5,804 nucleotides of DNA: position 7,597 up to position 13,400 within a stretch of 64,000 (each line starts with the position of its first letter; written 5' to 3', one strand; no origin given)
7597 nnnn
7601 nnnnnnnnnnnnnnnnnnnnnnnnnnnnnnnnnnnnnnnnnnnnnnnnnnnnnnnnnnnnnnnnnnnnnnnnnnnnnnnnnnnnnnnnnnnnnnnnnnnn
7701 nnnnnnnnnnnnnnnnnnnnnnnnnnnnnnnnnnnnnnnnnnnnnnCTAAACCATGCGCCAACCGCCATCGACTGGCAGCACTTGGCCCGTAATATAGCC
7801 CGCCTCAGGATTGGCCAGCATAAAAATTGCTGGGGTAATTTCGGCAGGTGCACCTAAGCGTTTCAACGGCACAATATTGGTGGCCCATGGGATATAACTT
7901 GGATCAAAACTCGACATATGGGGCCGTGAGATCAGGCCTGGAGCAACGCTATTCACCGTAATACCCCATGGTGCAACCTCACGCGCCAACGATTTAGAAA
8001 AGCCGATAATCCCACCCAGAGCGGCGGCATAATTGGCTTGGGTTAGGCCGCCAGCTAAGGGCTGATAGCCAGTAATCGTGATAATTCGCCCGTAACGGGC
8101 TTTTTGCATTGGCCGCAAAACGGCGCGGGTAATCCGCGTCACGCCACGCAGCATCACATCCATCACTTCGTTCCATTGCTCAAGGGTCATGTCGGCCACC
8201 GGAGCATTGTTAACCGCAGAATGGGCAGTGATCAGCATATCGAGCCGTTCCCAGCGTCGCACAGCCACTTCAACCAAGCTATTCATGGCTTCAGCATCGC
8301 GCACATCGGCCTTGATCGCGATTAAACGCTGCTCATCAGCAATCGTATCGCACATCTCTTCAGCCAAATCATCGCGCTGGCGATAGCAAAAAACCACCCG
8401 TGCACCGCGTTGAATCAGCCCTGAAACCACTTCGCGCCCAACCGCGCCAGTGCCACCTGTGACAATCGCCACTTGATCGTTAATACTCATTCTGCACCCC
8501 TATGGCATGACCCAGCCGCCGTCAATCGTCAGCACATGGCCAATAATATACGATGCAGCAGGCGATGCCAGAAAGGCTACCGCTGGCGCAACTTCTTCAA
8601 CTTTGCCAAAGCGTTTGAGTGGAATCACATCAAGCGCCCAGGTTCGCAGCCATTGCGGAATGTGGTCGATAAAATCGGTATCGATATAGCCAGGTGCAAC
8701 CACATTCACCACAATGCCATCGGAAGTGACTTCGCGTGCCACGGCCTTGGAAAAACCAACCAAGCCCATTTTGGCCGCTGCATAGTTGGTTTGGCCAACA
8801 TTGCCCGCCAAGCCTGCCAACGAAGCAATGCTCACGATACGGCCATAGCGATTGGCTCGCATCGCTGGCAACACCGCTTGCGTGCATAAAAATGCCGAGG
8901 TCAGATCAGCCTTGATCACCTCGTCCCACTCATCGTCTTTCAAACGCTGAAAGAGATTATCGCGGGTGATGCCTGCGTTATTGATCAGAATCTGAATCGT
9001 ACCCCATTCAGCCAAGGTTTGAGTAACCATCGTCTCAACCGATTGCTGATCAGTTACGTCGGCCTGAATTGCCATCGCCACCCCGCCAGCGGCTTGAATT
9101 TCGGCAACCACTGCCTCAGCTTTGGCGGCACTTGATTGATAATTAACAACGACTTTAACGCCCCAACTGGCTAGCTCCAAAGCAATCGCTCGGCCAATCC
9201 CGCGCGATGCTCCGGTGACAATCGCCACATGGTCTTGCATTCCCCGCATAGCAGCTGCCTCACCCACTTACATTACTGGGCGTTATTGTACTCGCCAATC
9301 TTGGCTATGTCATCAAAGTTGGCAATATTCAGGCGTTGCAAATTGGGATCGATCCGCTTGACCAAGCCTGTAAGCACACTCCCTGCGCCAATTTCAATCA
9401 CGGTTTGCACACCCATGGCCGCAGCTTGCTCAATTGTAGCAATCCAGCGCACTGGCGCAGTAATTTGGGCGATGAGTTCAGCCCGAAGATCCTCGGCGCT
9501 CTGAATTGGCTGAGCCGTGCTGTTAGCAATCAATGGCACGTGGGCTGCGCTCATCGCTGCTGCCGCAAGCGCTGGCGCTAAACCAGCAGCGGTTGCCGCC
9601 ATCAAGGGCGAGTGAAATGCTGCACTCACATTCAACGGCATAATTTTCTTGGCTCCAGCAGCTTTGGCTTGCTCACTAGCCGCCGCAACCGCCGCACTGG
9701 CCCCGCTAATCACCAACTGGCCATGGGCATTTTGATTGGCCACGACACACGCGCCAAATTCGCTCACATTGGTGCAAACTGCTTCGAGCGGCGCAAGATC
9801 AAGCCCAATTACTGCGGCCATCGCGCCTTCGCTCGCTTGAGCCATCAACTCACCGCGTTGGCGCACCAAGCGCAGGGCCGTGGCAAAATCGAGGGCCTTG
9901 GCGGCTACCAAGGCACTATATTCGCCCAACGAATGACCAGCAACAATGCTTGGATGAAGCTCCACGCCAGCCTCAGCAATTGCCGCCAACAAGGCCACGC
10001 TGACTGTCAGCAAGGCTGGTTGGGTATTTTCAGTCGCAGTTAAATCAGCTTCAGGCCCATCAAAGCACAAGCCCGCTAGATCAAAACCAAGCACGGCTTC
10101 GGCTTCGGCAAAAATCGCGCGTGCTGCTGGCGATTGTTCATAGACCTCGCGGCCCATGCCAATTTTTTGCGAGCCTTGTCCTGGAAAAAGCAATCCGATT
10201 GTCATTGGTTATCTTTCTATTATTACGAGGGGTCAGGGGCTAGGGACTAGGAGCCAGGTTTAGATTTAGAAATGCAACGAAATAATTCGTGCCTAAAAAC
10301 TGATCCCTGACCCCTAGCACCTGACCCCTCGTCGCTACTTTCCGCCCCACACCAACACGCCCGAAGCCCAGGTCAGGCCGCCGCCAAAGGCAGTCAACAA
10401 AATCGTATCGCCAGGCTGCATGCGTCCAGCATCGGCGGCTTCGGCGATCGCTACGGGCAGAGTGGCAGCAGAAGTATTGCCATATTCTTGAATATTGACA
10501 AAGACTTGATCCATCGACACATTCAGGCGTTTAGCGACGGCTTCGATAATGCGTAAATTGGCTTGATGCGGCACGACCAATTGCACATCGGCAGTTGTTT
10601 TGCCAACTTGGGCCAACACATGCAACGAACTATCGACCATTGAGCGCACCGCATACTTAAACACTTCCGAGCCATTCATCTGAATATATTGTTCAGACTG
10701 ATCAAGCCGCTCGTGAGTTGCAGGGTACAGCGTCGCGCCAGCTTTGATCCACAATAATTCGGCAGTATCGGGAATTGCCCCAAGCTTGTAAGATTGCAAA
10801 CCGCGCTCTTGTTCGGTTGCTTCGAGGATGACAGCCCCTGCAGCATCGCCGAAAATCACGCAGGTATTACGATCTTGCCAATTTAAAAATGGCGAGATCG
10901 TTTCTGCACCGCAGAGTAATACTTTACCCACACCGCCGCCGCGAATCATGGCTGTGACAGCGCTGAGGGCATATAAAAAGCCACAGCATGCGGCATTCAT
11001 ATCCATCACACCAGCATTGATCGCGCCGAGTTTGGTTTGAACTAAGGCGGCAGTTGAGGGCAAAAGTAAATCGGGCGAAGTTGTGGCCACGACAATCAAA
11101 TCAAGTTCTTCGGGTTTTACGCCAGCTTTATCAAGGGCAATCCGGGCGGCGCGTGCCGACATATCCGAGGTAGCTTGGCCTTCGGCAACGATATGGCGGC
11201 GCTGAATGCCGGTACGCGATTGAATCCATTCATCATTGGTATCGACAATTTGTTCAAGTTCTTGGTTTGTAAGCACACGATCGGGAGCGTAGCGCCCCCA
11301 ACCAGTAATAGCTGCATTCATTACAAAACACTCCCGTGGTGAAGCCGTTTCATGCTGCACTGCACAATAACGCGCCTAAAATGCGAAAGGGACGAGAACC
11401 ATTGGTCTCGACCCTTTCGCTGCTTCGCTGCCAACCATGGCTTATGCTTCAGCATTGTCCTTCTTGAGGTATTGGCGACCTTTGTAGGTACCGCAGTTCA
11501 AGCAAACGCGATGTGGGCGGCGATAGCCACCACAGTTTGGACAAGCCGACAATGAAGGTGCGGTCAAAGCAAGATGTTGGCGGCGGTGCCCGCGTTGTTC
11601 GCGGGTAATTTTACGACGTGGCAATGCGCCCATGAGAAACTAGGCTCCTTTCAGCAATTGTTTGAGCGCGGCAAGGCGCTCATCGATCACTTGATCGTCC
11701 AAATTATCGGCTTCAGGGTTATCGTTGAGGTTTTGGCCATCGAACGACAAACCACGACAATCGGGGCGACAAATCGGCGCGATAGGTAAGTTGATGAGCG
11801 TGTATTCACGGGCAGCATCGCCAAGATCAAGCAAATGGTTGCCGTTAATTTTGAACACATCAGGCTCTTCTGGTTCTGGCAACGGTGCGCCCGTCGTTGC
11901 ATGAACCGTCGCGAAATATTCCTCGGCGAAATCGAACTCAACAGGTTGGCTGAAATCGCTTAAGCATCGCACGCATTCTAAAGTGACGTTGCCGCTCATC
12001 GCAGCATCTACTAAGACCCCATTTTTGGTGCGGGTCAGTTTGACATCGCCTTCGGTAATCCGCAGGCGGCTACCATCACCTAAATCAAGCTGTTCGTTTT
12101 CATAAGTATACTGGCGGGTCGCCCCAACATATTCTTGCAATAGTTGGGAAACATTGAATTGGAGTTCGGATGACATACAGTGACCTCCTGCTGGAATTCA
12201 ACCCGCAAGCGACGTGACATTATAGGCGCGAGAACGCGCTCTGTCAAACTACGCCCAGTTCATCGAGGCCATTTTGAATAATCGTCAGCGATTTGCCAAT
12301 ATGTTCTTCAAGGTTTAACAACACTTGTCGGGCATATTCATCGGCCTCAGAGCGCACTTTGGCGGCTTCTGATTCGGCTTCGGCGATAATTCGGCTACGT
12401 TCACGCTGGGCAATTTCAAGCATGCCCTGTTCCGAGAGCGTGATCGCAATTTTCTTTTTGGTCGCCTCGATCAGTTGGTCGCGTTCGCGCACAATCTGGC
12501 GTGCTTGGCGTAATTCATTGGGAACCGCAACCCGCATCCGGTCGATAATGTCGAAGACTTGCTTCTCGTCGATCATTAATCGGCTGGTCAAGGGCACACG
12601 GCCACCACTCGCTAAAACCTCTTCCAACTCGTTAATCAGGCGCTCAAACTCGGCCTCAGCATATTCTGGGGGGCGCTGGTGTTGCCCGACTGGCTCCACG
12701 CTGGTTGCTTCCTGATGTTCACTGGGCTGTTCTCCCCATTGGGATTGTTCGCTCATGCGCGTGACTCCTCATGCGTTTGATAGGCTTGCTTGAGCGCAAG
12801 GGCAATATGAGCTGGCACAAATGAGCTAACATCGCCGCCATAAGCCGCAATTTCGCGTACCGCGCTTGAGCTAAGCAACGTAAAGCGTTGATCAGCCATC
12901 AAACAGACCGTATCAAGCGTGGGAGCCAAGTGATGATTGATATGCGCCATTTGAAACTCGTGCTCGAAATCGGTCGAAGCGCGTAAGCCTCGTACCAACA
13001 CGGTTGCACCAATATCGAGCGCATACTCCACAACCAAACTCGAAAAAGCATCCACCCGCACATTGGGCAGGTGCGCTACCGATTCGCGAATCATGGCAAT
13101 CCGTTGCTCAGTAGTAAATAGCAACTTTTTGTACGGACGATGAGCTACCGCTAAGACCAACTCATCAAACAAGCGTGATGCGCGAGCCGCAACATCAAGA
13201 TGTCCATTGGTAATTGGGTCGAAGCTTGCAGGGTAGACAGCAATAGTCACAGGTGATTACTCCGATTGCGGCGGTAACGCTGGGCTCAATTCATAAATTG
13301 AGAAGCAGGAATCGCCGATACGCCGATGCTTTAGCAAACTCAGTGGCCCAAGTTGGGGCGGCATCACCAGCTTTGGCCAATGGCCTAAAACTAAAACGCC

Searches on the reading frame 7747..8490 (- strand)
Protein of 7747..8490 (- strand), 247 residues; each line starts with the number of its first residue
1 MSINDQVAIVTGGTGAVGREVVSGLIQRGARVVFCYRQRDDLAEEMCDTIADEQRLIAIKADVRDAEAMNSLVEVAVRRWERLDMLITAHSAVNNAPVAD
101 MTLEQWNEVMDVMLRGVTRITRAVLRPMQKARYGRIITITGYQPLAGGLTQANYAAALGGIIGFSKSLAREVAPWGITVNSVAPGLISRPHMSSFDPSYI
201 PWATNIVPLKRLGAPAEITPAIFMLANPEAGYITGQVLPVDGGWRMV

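Call 49: search_protein_families(library=pfam, proteins=[window:7747-8490:-], max_evalue=0.000001)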
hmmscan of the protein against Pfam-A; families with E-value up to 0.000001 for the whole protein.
window:7747-8490:- (247 aa): 3 families
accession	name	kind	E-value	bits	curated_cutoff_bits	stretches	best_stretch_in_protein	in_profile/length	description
PF13561.12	adh_short_C2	-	1.6e-49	169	27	1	17-244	8-235/236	Enoyl-(Acyl carrier protein) reductase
PF00106.31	adh_short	-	2.9e-44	151.3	26.6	1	6-192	1-187/195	short chain dehydrogenase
PF08659.16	KR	-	2e-16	60.9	22.6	1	9-159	4-154/180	KR domain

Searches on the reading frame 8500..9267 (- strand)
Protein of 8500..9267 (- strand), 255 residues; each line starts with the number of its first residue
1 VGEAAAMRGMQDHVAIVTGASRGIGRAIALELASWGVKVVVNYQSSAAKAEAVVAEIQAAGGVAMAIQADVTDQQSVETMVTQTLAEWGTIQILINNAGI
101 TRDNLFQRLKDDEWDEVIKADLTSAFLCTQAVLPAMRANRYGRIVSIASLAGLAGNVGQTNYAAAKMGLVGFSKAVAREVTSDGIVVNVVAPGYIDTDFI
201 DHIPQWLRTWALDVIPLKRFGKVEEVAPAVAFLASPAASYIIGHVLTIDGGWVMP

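Call 49: search_protein_families(library=pfam, proteins=[window:8500-9267:-], max_evalue=0.000001)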
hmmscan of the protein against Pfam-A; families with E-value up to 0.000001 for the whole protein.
window:8500-9267:- (255 aa): 3 families
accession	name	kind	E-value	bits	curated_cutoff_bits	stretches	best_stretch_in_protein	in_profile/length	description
PF13561.12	adh_short_C2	-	1.3e-61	208.7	27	1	19-252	1-235/236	Enoyl-(Acyl carrier protein) reductase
PF00106.31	adh_short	-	5.7e-61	205.9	26.6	1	14-205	2-192/195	short chain dehydrogenase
PF08659.16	KR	-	1e-21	78.1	22.6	1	16-184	4-167/180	KR domain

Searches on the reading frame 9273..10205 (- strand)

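Call 49: search_protein_families(library=pfam, proteins=[window:9273-10205:-], max_evalue=0.000001)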
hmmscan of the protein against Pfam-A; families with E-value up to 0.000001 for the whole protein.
window:9273-10205:- (310 aa): 1 family
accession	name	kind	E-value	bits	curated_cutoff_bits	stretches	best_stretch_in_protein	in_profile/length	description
PF00698.26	Acyl_transf_1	-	1.7e-41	143.2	32.7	1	6-283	3-276/319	Acyl transferase domain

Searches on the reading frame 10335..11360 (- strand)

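Call 49: search_protein_families(library=pfam, proteins=[window:10335-11360:-], max_evalue=0.000001)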
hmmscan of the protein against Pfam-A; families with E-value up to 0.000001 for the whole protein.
window:10335-11360:- (341 aa): 2 families
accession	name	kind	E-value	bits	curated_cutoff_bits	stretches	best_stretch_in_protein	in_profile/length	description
PF08541.16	ACP_syn_III_C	-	2.4e-35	121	26.6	1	249-338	1-90/90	3-Oxoacyl-[acyl-carrier-protein (ACP)] synthase III C terminal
PF08545.16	ACP_syn_III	-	3.9e-27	94.4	24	1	119-195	1-78/80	3-Oxoacyl-[acyl-carrier-protein (ACP)] synthase III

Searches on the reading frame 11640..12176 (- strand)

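Call 50: search_protein_families(library=pfam, proteins=[window:11640-12176:-], max_evalue=0.000001)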
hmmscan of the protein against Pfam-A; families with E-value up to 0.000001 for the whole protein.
window:11640-12176:- (178 aa): 1 family
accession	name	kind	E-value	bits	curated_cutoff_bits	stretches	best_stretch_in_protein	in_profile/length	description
PF02620.22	YceD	-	6.1e-23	81.6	33.2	1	56-174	1-118/119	Large ribosomal RNA subunit accumulation protein YceD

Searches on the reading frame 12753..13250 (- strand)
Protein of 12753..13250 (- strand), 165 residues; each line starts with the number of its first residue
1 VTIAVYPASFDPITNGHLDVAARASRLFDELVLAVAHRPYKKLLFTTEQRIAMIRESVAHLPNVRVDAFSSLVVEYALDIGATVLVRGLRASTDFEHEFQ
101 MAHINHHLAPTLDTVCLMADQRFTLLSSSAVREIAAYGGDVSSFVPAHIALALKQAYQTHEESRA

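Call 50: search_protein_families(library=pfam, proteins=[window:12753-13250:-], max_evalue=0.000001)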
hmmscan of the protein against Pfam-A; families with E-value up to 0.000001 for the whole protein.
window:12753-13250:- (165 aa): 1 family
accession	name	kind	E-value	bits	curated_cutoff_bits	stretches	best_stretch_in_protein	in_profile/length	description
PF01467.32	CTP_transf_like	-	4.4e-23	82.4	21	1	6-133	2-132/133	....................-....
